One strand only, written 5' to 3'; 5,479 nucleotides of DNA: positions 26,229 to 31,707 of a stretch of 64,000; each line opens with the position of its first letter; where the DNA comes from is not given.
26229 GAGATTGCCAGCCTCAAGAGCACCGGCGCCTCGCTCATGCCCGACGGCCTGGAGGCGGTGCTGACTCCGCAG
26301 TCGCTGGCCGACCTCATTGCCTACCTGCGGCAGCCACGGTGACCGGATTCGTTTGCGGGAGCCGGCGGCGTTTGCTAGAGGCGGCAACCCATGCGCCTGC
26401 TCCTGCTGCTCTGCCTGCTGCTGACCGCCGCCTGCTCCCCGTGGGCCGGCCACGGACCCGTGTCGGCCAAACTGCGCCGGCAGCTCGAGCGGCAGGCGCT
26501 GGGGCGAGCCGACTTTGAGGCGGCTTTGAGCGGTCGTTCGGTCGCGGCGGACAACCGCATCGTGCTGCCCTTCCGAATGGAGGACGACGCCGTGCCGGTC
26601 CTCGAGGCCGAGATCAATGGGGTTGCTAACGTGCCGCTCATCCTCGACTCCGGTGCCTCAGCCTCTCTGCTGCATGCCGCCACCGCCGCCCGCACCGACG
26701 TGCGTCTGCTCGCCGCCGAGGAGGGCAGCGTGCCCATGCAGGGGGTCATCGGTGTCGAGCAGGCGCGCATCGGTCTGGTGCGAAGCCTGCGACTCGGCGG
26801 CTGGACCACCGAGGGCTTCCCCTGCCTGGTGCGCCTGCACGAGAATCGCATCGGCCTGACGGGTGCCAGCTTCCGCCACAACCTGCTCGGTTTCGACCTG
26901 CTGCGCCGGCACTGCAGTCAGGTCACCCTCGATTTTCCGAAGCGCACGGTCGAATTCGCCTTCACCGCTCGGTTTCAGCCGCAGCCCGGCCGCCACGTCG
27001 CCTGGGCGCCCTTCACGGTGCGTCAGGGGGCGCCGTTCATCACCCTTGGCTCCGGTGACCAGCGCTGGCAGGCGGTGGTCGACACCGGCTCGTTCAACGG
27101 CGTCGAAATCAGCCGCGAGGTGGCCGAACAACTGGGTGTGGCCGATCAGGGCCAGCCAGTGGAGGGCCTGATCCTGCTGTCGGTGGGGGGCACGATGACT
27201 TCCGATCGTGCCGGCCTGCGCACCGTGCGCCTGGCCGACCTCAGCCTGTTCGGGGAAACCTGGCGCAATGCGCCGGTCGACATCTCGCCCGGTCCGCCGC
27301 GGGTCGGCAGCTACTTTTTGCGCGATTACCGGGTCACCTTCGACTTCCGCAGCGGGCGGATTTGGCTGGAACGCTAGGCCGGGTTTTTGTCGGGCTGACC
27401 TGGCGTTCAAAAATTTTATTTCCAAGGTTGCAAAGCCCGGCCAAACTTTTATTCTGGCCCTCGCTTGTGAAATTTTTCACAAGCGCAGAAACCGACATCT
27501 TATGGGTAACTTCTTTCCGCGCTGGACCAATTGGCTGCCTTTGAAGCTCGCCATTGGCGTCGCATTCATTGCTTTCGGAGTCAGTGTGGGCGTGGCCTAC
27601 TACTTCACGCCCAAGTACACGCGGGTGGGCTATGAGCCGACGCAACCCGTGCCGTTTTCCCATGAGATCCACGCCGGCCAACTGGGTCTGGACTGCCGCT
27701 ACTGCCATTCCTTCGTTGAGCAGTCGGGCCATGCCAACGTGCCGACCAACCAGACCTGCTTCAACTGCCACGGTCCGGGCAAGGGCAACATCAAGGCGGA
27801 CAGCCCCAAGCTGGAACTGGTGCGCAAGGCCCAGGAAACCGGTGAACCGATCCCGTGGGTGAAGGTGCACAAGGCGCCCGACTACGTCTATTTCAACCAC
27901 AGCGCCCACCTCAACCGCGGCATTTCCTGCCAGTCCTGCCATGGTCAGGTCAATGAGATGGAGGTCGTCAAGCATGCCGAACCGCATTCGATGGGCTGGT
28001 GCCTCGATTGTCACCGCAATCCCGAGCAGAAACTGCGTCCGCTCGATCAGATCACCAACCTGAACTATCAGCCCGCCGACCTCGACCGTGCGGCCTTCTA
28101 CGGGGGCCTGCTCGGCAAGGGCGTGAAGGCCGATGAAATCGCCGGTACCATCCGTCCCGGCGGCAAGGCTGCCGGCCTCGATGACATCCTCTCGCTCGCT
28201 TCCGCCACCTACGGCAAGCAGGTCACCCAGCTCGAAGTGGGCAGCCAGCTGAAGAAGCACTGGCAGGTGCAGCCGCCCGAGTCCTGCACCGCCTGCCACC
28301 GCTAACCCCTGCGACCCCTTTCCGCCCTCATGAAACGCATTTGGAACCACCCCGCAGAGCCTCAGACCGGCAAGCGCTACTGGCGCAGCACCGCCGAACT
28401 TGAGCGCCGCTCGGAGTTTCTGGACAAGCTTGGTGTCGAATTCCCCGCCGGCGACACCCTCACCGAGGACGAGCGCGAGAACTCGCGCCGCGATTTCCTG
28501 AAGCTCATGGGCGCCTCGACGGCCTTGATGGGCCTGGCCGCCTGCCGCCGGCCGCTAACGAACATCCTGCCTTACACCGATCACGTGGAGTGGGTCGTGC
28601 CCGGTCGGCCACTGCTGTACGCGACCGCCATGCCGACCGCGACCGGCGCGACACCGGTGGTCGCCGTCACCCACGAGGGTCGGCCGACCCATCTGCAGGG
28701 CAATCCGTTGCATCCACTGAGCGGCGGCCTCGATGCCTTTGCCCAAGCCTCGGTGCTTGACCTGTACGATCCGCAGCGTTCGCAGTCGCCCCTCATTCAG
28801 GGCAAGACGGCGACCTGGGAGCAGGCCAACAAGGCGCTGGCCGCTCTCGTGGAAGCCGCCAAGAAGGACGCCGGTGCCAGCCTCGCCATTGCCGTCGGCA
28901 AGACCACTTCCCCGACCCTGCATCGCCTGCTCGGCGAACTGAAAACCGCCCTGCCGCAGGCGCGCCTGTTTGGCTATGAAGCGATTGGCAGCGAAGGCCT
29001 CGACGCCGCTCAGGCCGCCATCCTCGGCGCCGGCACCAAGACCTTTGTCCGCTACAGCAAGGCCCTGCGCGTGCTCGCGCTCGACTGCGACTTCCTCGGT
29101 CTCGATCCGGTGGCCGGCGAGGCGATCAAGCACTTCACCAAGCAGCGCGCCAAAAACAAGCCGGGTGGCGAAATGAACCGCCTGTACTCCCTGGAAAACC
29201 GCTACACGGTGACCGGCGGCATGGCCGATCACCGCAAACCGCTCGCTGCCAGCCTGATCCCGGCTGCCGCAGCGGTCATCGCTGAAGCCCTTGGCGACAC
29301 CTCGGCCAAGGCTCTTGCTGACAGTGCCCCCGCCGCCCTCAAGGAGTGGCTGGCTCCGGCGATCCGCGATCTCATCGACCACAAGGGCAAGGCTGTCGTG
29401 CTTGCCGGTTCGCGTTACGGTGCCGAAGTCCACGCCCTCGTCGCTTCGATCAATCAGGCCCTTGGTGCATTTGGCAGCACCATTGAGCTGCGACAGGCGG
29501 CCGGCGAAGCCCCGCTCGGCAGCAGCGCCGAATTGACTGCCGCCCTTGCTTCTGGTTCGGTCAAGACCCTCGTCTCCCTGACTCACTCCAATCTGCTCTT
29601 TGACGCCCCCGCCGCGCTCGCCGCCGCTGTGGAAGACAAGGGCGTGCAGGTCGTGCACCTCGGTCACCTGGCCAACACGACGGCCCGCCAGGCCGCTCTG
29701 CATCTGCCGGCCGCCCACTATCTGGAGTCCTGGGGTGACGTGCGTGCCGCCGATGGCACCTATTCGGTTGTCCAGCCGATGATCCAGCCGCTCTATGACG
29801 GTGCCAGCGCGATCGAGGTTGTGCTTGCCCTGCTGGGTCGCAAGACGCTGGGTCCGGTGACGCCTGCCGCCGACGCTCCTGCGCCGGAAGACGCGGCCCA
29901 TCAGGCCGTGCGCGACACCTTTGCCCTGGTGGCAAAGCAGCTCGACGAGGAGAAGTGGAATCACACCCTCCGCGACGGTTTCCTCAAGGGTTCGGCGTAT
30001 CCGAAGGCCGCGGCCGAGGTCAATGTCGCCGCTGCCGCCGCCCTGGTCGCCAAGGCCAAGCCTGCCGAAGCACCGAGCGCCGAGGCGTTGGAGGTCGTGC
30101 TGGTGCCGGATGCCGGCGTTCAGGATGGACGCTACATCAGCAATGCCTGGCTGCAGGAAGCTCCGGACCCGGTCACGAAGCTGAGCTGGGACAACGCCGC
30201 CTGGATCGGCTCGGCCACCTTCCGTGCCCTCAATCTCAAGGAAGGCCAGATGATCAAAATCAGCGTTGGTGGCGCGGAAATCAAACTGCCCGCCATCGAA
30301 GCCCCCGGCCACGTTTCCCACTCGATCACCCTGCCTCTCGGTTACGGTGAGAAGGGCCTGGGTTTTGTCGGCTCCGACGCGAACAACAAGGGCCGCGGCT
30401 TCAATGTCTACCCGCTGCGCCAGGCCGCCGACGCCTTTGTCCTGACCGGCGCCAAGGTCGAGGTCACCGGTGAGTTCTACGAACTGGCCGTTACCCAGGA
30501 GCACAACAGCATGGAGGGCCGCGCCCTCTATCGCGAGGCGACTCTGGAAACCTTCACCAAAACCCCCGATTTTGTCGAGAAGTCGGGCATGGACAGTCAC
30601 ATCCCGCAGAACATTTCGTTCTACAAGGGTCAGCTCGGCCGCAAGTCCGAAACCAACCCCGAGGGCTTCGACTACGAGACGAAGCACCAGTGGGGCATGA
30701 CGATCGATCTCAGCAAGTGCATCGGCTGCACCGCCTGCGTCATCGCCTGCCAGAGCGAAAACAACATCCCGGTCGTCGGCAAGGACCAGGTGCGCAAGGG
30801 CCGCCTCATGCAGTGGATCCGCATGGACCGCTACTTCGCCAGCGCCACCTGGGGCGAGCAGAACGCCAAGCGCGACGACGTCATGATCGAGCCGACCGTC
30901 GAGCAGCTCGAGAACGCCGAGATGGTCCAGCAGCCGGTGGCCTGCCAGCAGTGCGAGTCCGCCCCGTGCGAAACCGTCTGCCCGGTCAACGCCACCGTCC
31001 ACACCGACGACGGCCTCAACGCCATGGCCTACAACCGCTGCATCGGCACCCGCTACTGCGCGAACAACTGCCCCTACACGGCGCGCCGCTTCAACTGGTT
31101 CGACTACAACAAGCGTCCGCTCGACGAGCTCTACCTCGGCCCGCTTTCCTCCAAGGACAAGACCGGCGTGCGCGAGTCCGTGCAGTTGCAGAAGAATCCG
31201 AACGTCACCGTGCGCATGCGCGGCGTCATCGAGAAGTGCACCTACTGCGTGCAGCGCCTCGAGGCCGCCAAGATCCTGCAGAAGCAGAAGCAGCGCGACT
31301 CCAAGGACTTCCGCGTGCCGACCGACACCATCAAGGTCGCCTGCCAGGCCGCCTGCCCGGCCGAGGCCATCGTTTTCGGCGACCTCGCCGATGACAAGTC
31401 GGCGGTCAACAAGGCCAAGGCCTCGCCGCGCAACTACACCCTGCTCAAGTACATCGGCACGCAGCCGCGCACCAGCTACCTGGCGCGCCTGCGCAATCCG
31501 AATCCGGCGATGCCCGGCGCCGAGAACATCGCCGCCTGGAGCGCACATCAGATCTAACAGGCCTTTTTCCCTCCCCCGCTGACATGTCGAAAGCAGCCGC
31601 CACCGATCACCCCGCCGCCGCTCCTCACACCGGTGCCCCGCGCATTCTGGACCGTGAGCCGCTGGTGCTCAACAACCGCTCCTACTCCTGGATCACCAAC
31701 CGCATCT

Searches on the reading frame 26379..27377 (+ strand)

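Call 18: search_protein_families(library=ncbifam, proteins=[window:26379-27377:+], max_evalue=0.001)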
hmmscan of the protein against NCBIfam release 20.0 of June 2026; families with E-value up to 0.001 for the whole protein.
window:26379-27377:+ (332 aa): 1 family
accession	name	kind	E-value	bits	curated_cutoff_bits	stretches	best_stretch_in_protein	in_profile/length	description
TIGR02281.1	clan_AA_DTGA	subfamily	6.2e-05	23.2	57.95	0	75-173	14-111/121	TIGR02281 family clan AA aspartic protease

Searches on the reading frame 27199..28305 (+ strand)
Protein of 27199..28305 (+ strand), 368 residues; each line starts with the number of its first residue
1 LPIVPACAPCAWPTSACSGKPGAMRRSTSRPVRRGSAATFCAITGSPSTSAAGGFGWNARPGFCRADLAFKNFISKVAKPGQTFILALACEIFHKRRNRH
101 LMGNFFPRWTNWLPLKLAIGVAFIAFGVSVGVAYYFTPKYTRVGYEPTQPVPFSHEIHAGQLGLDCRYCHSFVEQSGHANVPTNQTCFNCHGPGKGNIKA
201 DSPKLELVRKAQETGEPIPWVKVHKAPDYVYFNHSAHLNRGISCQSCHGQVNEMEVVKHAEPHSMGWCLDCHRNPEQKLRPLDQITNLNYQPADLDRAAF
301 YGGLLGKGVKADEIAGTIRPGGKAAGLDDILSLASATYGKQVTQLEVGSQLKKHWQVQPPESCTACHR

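Call 17: search_protein_families(library=pfam, proteins=[window:27199-28305:+], max_evalue=0.001)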
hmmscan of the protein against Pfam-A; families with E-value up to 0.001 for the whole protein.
window:27199-28305:+ (368 aa): 3 families
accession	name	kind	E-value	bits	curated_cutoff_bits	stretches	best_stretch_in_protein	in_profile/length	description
PF14522.11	Cytochrome_C7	-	2.6e-13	50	24.8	2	230-277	1-53/67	Cytochrome c7 and related cytochrome c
PF14537.11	Cytochrom_c3_2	-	6.7e-09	36.5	25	1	237-277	2-38/79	Cytochrome c3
PF22113.1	Mtrc-MtrF_II-IV_dom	-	2.5e-05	24.3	30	0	166-201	9-44/176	Outer membrane cytochrome MtrC/MtrF-like, domains II/IV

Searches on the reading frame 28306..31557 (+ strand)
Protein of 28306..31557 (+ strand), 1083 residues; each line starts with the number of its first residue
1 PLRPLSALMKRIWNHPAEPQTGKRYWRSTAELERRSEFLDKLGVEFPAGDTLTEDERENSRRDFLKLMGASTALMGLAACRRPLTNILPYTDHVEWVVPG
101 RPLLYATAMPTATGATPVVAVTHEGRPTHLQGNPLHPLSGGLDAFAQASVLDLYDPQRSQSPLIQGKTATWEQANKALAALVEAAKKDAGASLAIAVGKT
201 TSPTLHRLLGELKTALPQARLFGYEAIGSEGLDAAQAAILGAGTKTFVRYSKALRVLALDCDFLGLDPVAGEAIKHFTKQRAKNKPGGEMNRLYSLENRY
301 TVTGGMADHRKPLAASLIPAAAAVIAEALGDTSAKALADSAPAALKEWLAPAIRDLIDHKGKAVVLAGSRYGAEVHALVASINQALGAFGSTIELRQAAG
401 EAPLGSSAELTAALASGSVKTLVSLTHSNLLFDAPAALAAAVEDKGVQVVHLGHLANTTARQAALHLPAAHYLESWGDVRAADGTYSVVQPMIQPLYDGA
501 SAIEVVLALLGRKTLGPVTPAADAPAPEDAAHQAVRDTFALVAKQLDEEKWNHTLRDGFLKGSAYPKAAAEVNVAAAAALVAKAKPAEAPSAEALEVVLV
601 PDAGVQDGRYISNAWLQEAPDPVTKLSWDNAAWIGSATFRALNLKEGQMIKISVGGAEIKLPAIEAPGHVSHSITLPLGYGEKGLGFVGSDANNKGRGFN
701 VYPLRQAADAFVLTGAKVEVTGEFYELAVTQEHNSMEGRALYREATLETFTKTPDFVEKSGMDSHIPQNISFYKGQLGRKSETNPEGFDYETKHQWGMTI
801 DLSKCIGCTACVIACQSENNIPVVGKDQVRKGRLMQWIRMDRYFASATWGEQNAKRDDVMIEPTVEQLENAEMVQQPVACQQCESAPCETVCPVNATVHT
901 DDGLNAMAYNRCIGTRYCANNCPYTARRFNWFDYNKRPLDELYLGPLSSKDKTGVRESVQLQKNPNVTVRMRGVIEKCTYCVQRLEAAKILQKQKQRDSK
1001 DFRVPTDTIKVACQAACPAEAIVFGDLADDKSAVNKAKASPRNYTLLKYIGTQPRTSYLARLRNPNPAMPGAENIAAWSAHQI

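Call 17: search_protein_families(library=pfam, proteins=[window:28306-31557:+], max_evalue=0.001)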
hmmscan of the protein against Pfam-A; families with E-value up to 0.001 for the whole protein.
window:28306-31557:+ (1083 aa): 10 families
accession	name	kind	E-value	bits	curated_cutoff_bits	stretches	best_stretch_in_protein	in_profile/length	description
PF12838.12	Fer4_7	-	2e-11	44.6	27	1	804-896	1-52/52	4Fe-4S dicluster domain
PF13237.11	Fer4_10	-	4e-07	30.3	25.5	0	873-923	2-53/53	4Fe-4S dicluster domain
PF13183.11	Fer4_8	-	8.3e-07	29.9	27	1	802-895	2-67/68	4Fe-4S dicluster domain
PF13247.11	Fer4_11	-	6.3e-06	26.7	26.2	1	873-931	3-63/100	4Fe-4S dicluster domain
PF13187.11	Fer4_9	-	1.4e-05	25.4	27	0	799-817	34-49/52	4Fe-4S dicluster domain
PF00384.28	Molybdopterin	-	6.9e-05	22.5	24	0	401-506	241-347/353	Molybdopterin oxidoreductase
PF12797.12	Fer4_2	-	7.9e-05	22.8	24.5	1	796-815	1-20/22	4Fe-4S binding domain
PF12837.12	Fer4_6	-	0.00015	22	25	0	799-815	3-19/24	4Fe-4S binding domain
PF00037.32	Fer4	-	0.00046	20.3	21.1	1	799-816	2-19/24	4Fe-4S binding domain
PF25160.1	LdpA_Fe-S-bd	-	0.00092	19.4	27.6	0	885-925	6-41/49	LdpA Fe-S cluster-binding domain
